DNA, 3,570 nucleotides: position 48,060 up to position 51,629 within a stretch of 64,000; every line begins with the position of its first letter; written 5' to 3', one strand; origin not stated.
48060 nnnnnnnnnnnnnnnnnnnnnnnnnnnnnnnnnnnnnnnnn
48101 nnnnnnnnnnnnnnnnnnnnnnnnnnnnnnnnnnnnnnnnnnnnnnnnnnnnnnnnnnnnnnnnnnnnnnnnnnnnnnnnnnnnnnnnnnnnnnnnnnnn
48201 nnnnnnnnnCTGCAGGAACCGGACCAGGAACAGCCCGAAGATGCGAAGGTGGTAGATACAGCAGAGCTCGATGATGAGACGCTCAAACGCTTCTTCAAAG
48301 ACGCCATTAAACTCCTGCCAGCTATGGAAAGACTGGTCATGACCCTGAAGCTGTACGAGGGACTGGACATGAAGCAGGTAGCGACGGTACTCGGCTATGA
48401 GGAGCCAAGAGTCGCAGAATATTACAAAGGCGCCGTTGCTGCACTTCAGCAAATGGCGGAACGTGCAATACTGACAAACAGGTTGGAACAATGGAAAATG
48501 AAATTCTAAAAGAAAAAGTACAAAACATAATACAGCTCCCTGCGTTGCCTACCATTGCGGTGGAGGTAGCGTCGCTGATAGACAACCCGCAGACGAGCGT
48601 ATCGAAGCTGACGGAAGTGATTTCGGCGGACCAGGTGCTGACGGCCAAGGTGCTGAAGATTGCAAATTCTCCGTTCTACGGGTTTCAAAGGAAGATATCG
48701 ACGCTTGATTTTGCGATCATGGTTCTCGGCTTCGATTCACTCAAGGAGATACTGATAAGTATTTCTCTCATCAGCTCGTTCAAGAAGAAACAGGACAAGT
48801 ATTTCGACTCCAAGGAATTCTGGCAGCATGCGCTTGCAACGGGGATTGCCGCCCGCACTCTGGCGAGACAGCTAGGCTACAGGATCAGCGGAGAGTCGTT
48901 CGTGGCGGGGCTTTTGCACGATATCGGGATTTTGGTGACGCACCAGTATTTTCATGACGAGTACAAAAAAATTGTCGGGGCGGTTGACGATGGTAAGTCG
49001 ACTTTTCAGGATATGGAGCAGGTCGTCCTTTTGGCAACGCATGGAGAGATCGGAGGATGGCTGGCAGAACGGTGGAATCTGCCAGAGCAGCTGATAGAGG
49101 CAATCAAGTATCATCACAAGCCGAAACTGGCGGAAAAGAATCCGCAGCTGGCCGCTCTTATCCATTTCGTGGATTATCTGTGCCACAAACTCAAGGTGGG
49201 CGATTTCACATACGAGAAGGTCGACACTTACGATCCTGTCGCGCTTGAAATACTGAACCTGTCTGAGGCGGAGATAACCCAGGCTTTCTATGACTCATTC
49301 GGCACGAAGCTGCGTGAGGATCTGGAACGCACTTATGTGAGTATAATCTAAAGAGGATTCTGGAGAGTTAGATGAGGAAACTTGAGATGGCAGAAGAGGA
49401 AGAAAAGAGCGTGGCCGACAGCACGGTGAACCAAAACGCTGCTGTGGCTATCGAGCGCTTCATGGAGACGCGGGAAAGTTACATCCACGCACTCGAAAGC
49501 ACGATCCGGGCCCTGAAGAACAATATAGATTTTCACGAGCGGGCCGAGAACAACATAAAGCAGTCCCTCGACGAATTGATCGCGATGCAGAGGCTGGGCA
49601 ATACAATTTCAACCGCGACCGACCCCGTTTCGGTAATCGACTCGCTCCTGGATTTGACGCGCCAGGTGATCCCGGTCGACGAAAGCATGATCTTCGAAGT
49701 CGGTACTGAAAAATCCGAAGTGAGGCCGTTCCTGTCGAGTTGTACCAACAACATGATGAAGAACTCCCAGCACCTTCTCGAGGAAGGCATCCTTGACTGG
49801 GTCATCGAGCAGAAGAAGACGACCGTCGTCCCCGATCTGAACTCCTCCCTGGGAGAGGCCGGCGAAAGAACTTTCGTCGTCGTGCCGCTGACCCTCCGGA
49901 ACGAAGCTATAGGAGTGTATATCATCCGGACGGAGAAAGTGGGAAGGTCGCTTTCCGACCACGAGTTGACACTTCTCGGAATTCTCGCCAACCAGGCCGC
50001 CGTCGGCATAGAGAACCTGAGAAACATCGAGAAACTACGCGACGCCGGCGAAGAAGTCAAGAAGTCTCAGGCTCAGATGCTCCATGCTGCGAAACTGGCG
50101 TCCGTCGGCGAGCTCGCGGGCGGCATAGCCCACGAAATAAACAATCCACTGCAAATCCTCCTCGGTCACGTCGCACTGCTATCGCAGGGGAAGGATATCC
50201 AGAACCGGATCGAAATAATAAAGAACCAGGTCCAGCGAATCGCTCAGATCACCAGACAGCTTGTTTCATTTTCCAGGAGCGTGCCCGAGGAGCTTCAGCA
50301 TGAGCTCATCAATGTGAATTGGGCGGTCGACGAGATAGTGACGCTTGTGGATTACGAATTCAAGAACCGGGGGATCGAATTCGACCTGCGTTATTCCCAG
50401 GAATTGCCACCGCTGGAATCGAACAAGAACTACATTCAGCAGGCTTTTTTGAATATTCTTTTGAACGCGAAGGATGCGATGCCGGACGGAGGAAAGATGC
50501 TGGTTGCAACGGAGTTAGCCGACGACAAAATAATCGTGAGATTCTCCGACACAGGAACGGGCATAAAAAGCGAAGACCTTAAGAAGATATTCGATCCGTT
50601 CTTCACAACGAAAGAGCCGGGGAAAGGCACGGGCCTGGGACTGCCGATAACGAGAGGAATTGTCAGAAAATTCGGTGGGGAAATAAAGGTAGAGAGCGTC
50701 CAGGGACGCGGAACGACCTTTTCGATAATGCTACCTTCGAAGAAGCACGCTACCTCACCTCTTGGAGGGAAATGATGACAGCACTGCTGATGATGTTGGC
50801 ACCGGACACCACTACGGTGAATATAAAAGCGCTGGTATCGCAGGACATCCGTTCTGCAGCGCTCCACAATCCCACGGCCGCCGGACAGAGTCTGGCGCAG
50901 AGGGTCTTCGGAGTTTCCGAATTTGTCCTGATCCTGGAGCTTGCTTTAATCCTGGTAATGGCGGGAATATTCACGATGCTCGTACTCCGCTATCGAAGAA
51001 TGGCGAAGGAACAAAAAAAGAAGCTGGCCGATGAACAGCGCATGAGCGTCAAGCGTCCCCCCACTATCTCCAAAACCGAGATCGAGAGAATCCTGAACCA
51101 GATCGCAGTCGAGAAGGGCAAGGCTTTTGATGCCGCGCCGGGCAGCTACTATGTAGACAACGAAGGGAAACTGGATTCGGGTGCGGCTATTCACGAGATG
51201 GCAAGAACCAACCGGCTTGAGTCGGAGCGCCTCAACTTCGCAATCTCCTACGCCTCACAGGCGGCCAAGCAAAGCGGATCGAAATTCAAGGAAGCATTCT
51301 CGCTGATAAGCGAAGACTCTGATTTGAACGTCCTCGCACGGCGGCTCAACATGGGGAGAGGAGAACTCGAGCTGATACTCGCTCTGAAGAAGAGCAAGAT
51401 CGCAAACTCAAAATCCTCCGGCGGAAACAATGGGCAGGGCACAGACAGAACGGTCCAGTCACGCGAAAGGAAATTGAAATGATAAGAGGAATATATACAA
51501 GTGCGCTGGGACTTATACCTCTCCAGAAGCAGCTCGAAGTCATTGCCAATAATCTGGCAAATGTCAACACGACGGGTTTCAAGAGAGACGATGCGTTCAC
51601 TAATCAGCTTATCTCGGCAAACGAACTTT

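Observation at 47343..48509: HDOD signalling domain fused to a FliA-like sigma region 4, overlapping the stop of fliA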

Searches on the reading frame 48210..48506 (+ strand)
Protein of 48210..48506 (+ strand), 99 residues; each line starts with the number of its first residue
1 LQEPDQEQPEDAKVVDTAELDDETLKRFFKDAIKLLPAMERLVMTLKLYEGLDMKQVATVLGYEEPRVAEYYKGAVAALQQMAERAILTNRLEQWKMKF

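Call 3: search_protein_families(library=pfam, proteins=[window:48210-48506:+], max_evalue=1)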
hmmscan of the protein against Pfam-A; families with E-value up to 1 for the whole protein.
window:48210-48506:+ (99 aa): 4 families
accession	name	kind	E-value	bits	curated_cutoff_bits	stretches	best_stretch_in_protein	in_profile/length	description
PF08281.18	Sigma70_r4_2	-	0.00068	19.7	25.7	1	31-68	6-43/54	Sigma-70, region 4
PF04545.22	Sigma70_r4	-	0.0034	17.3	24.1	1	32-80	1-49/50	Sigma-70, region 4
PF06969.22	HemN_C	-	0.074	13.6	24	1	40-81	9-47/67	HemN C-terminal domain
PF06862.17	Utp25_C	-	0.097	12.7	32.8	1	26-86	91-147/190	Utp25, C-terminal domain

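Call 4: search_protein_families(library=ncbifam, proteins=[window:48210-48506:+], max_evalue=1)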
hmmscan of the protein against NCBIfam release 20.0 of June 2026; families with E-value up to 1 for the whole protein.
window:48210-48506:+ (99 aa): 36 families (the best 25 are shown)
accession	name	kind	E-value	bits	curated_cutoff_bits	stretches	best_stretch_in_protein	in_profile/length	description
TIGR02479.1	FliA_WhiG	subfamily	7.7e-10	38.9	189.6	1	11-82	151-222/224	FliA/WhiG family RNA polymerase sigma factor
TIGR02937.1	sigma70-ECF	superfamily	2.2e-08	33.9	42.9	1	5-82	87-164/165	sigma-70 family RNA polymerase sigma factor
NF004935.0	PRK06288.1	equivalog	2.3e-08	34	343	1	19-81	198-260/270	RNA polymerase sigma factor WhiG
NF005413.0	PRK06986.1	subfamily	2.7e-08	34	201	1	13-82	166-235/241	RNA polymerase sigma factor FliA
NF006550.0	PRK09047.1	equivalog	2.2e-07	30.5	173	1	12-85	116-189/194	RNA polymerase sigma factor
TIGR02983.1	SigE-fam_strep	subfamily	3.8e-07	30.1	141.55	1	6-84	84-159/162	SigE family RNA polymerase sigma factor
TIGR02985.1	Sig70_bacteroi1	subfamily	4.8e-06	26.9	126.4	1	13-81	92-160/162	RNA polymerase sigma-70 factor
NF009166.1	PRK12513.1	equivalog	1.6e-05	24.7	206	1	8-81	112-184/193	RNA polymerase sigma factor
TIGR02984.1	Sig-70_plancto1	subfamily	1.9e-05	24.3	183.75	1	29-83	134-188/189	RNA polymerase sigma-70 factor, Planctomycetaceae-specific subfamily 1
NF004572.0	PRK05911.1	equivalog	2.9e-05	23.5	378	1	22-79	192-249/257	RNA polymerase sigma factor sigma-28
NF058625.1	sigma_PG0214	equivalog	3.6e-05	23.5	130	1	13-68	91-146/170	GFO_1088 family ECF-type sigma factor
TIGR02952.1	Sig70_famx2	equivalog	8e-05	22.6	206.45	1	26-82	113-169/170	ECF subfamily RNA polymerase sigma factor, BldN family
NF009091.0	PRK12427.1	equivalog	0.00014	21.6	339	1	12-80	159-228/233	FliA/WhiG family RNA polymerase sigma factor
NF006623.1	PRK09191.1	subfamily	0.00028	20.7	240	1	19-88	72-141/258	PhyR family response regulator anti-anti-sigma factor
NF008888.0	PRK11922.1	equivalog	0.00033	20.4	204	1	18-90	131-203/231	RNA polymerase sigma factor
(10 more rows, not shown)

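Call 13: search_solved_structures(query=window:48210-48506:+, max_evalue=1, show_alignments=3)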
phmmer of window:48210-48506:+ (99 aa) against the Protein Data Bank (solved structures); distinct sequences matched with E-value up to 1: 23.
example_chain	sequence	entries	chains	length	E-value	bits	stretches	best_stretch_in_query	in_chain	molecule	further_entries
6pfj_A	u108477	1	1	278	5.2e-07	33.1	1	20-80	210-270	RNA polymerase sigma factor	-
6pfv_A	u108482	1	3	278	5.3e-07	33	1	20-80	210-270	RNA polymerase sigma factor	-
9wsf_A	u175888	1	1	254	4.6e-06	30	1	6-80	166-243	RNA polymerase sigma factor FliA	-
9wsm_F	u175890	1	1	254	4.6e-06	30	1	6-80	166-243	RNA polymerase sigma factor FliA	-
7lq4_A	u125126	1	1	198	5.7e-06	29.7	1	18-80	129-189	WhiG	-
6pmi_F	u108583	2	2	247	1.5e-05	28.4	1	19-80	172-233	RNA polymerase sigma factor FliA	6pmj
1rp3_A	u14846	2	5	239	0.00044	23.7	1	19-83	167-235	RNA polymerase sigma factor SIGMA-28 (FliA) | RNA polymerase sigma factor FliA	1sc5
3hug_A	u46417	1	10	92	0.03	17.9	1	7-82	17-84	RNA polymerase sigma factor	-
8jzt_A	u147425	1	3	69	0.032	17.8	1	20-81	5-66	RNA polymerase sigma factor SigF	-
1z0x_A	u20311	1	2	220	0.051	17.1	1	42-85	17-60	transcriptional regulator, TetR family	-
6dv9_F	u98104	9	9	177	0.2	15.2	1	26-81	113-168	ECF RNA polymerase sigma factor SigL | RNA polymerase sigma factor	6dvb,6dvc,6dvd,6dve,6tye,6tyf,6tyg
2zu6_A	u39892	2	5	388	0.31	14.6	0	42-83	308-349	Eukaryotic initiation factor 4A-I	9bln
9dts_A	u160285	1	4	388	0.31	14.6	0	42-83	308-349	Eukaryotic initiation factor 4A-I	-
6xki_A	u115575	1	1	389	0.31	14.6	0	42-83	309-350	Eukaryotic initiation factor 4A-I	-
5zc9_A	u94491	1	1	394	0.32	14.6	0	42-83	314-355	Eukaryotic initiation factor 4A-I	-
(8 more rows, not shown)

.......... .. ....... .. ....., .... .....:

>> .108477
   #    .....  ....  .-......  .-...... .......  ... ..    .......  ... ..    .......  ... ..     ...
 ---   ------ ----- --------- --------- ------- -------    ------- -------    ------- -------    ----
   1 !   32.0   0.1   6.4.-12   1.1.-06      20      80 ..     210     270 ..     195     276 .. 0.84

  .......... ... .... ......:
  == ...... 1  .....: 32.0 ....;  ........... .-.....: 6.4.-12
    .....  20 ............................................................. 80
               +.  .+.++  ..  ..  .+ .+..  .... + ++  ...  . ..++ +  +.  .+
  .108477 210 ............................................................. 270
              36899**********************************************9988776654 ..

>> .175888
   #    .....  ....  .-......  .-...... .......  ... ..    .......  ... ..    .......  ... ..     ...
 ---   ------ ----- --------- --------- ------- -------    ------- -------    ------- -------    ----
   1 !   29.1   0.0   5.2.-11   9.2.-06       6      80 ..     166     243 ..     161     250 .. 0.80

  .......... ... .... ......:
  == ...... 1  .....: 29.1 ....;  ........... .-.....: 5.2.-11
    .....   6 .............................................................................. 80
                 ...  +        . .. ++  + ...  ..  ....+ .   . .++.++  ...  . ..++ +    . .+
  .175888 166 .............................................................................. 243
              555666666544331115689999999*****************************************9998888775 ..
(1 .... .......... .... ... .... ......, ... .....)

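Call 39: find_homologous_proteins(query=A2, max_evalue=0.001)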
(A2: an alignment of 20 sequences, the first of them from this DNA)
Query A2 (20 sequences) (82 aa, profile of the alignment): 3 proteins with E <= 0.001 among 467 candidates.
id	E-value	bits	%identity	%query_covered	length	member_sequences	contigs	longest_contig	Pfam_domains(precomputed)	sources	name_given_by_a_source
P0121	6.0e-46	172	80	98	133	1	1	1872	-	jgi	jgi:RNA polymerase sigma factor (sigma-70 family)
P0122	3.2e-45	170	81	98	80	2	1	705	-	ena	-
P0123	9.7e-39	149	70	98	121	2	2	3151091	-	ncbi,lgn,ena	-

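Call 49: predict_structure(alignment_id=A2)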
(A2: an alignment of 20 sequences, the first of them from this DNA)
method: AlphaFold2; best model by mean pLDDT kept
length: 82 residues; sequences in the alignment: 20
mean_pLDDT: 86.8   pTM: 0.72
mean pLDDT of the five models: 86.8, 86.8, 85.3, 83.6, 76.9
residues with pLDDT >= 90: 51; 70-90: 19; 50-70: 11; < 50: 1
segments of 3 or more residues with pLDDT < 50: none
pLDDT, mean of each block of 10 residues (from residue 1): 72 92 96 94 97 97 89 65 50
secondary structure, 60 per line:
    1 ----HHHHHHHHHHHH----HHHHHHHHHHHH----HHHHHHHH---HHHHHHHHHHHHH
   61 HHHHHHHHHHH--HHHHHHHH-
elements in order: H5-16 H21-32 H37-44 H48-71 H74-81

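Call 52: fold_search(model_id=the predicted structure, library=pdb)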
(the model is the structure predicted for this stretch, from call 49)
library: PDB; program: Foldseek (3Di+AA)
matches with E <= 10: 711; with E <= 0.001: 0
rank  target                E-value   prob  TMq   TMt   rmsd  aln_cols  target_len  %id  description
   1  6dv9_F                2.9e-03  1.00  0.73  0.36   2.6        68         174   29  Crystal structure of Mycobacterium tuberculosis transcription initiation complex(ECF sigma factor L) containing 5nt RN (released 2019-02-20)
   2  9a7s_A                2.9e-03  1.00  0.72  0.25   1.9        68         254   25  Integrative model of RPSD-RPOB by crosslinking MS and deep learning (released 2024-09-18)
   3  7lq4_A                4.2e-03  1.00  0.64  0.30   2.3        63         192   33  Rr (RsiG)2-(c-di-GMP)2-WhiG complex (released 2021-07-14)
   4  3hug_K                4.4e-03  1.00  0.70  0.79   1.8        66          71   29  Crystal structure of Mycobacterium tuberculosis anti-sigma factor RslA in complex with -35 promoter binding domain of  (released 2010-03-02)
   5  9a50_A                4.4e-03  1.00  0.67  0.22   3.4        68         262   16  Integrative model of RPSB-RPOC by crosslinking MS and deep learning (released 2024-09-18)
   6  3hug_E                6.4e-03  1.00  0.69  0.77   2.5        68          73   29  Crystal structure of Mycobacterium tuberculosis anti-sigma factor RslA in complex with -35 promoter binding domain of  (released 2010-03-02)
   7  3hug_C                9.8e-03  1.00  0.69  0.73   4.0        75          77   28  Crystal structure of Mycobacterium tuberculosis anti-sigma factor RslA in complex with -35 promoter binding domain of  (released 2010-03-02)
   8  3hug_A                1.2e-02  1.00  0.67  0.68   3.5        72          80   29  Crystal structure of Mycobacterium tuberculosis anti-sigma factor RslA in complex with -35 promoter binding domain of  (released 2010-03-02)
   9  3hug_G                1.2e-02  1.00  0.67  0.73   1.4        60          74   32  Crystal structure of Mycobacterium tuberculosis anti-sigma factor RslA in complex with -35 promoter binding domain of  (released 2010-03-02)
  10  8jzt_C                1.3e-02  1.00  0.65  0.82   1.1        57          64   21  The sigF and anti-sigma factor complex (released 2024-10-16)
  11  6pfj_A                1.3e-02  1.00  0.64  0.25   3.0        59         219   39  Structure of S. venezuelae RsiG-WhiG-(ci-di-GMP) complex, P64 crystal form (released 2019-11-13)
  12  2h27_D                1.4e-02  1.00  0.70  0.82   2.3        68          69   24  Crystal Structure of Escherichia coli SigmaE Region 4 Bound to its-35 Element DNA (released 2006-08-22)
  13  5fgm                  1.4e-02  1.00  0.63  0.78   2.9        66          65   23  Streptomyces coelicolor SigR region 4 (released 2016-03-02)
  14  2h27_A                1.6e-02  1.00  0.68  0.78   2.8        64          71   22  Crystal Structure of Escherichia coli SigmaE Region 4 Bound to its-35 Element DNA (released 2006-08-22)
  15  9wsf_A                1.6e-02  1.00  0.66  0.26   3.5        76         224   34  Crystal structure of Sigma28/FlgM complex from Pseudomonas aeruginosa at 1.95 Angstrom resolution (released 2026-02-25)
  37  1rp3_G                4.8e-02  1.00  0.68  0.26   2.8        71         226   31  Cocrystal structure of the flagellar sigma/anti-sigma complex, Sigma-28/FlgM (released 2004-04-06)
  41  1rp3_A                5.4e-02  1.00  0.65  0.24   3.8        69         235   33  Cocrystal structure of the flagellar sigma/anti-sigma complex, Sigma-28/FlgM (released 2004-04-06)
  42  1rp3_C                5.7e-02  1.00  0.63  0.24   3.9        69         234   33  Cocrystal structure of the flagellar sigma/anti-sigma complex, Sigma-28/FlgM (released 2004-04-06)
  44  1rp3_E                6.5e-02  1.00  0.64  0.24   3.2        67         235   34  Cocrystal structure of the flagellar sigma/anti-sigma complex, Sigma-28/FlgM (released 2004-04-06)
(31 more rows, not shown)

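Call 53: search_protein_representatives(alignment_id=A2)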
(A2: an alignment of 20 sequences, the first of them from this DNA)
Query: 20 sequences, 82 profile positions. Proteins with E-value up to 0.001 (for the whole library): 856; up to 1e-10: 4; up to 1e-30: 4. The best 150 are listed.
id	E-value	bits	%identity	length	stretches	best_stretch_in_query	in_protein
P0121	1.9e-46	172.0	-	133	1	1-82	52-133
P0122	1.0e-45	169.6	-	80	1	3-82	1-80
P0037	1.2e-41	156.6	-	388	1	1-82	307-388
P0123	3.1e-39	148.9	-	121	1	3-82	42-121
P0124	2.1e-09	53.3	-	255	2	11-64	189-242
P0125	8.7e-09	51.3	-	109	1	3-79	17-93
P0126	1.3e-08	50.7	-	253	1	6-67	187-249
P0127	1.9e-08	50.2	-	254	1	7-64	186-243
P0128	1.9e-08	50.2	-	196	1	3-64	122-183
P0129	3.1e-08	49.5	-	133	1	3-62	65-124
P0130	3.8e-08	49.2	-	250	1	3-63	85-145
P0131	4.2e-08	49.1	-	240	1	9-69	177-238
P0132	5.0e-08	48.9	-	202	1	3-63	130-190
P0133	6.4e-08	48.5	-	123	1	3-62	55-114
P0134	7.3e-08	48.3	-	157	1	3-63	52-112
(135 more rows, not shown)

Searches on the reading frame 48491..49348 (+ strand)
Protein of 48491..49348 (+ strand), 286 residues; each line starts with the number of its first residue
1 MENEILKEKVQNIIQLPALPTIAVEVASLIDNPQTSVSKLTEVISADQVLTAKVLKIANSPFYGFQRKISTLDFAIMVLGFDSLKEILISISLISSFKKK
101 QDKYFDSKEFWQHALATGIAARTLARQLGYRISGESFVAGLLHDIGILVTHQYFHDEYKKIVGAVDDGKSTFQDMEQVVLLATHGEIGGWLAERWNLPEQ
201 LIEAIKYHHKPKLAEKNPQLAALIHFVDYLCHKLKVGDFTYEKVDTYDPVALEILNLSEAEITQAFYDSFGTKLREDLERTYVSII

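Call 3: search_protein_families(library=pfam, proteins=[window:48491-49348:+], max_evalue=1)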
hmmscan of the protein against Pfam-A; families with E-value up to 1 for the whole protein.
window:48491-49348:+ (286 aa): 2 families
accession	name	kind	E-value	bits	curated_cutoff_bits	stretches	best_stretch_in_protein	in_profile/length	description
PF08668.18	HDOD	-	3.2e-65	219.8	22.9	1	16-211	1-196/196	HDOD domain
PF01966.28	HD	-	2.1e-08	34.9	22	1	111-230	2-113/116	HD domain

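Call 4: search_protein_families(library=ncbifam, proteins=[window:48491-49348:+], max_evalue=1)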
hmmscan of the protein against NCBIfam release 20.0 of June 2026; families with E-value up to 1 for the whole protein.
window:48491-49348:+ (286 aa): 7 families
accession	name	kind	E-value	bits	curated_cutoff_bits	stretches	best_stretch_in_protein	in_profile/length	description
TIGR00277.1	HDIG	domain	7.1e-09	35.4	27.6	1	110-210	5-83/84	HDIG domain-containing metalloprotein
NF005519.0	PRK07152.1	equivalog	2.6e-06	26.6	315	1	109-266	196-337/361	nicotinate-nucleotide adenylyltransferase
TIGR03319.1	RNase_Y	equivalog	6.9e-05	21.5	454.35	1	182-228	374-418/514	ribonuclease Y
NF009344.0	PRK12705.1-1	equivalog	0.00036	19.2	831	1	182-216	432-466/572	hypothetical protein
TIGR03276.1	Phn-HD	hypoth_equivalog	0.0031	17.1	214.6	1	112-155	28-65/179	phosphonate degradation HD-domain oxygenase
TIGR02578.2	cas_TM1811_Csm1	equivalog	0.047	12.3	170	1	137-232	5-77/753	type III-A CRISPR-associated protein Cas10/Csm1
TIGR01596.1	cas3_HD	equivalog_domain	0.053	13.6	43.45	1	112-236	3-114/178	CRISPR-associated endonuclease Cas3''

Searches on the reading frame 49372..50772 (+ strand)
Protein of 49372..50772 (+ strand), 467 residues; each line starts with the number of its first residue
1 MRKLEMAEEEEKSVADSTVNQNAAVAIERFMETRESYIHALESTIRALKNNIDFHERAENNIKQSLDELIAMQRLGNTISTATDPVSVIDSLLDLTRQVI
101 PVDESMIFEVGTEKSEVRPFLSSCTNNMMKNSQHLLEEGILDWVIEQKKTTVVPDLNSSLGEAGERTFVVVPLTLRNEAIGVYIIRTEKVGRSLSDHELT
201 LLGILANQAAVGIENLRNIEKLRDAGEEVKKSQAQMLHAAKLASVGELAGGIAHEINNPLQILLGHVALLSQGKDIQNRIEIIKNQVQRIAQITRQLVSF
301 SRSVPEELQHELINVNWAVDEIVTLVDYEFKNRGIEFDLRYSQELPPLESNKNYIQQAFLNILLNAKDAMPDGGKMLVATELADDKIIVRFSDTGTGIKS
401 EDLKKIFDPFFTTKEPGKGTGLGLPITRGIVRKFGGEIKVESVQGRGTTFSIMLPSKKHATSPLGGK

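Call 3: search_protein_families(library=pfam, proteins=[window:49372-50772:+], max_evalue=1)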
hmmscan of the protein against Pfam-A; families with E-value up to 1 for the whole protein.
window:49372-50772:+ (467 aa): 9 families
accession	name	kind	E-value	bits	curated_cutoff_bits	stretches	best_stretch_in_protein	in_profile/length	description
PF02518.31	HATPase_c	-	1.7e-24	86.9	26.4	1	353-457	4-110/111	Histidine kinase-, DNA gyrase B-, and HSP90-like ATPase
PF00512.31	HisKA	-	4.9e-10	39.7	26.9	1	246-303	3-63/66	His Kinase A (phospho-acceptor) domain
PF13185.12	GAF_2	-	2.2e-09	38.1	28.6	1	87-214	6-136/136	GAF domain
PF13492.12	GAF_3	-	8.8e-09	36.3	27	1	88-215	5-129/129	GAF domain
PF01590.32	GAF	-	1.3e-08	35.9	22.4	1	85-213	2-133/133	GAF domain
PF10090.15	HPTransfase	-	0.0064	16.7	22.9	1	346-396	24-73/123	Histidine phosphotransferase C-terminal domain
PF14501.12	HATPase_c_5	-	0.0096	16.3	22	1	358-444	9-92/102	GHKL domain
PF08702.15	Fib_alpha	-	0.023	15.3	29.9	0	269-313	26-70/143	Fibrinogen alpha/beta chain family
PF13581.12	HATPase_c_2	-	0.023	15.2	27.4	1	358-449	39-122/127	Histidine kinase-like ATPase domain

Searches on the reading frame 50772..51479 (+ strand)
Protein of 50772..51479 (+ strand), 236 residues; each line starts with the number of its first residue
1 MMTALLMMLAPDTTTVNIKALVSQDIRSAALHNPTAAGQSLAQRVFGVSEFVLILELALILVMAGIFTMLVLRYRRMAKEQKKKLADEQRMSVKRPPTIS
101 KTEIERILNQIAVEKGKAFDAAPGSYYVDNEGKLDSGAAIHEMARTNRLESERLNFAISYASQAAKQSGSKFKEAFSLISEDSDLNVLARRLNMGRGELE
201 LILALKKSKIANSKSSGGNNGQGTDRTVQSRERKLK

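Call 11: search_protein_families(library=pfam, proteins=[window:50772-51479:+], max_evalue=0.1)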
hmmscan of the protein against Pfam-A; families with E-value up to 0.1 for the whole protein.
window:50772-51479:+ (236 aa): 3 families
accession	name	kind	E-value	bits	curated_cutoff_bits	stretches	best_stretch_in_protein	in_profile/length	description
PF10975.14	DUF2802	-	0.0048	17.5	33.5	1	163-206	24-67/68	Protein of unknown function (DUF2802)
PF13038.11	DUF3899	-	0.017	15.9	23.4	1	46-88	5-49/88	Domain of unknown function (DUF3899)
PF02009.21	RIFIN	-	0.061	13.7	32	0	57-83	294-318/327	Rifin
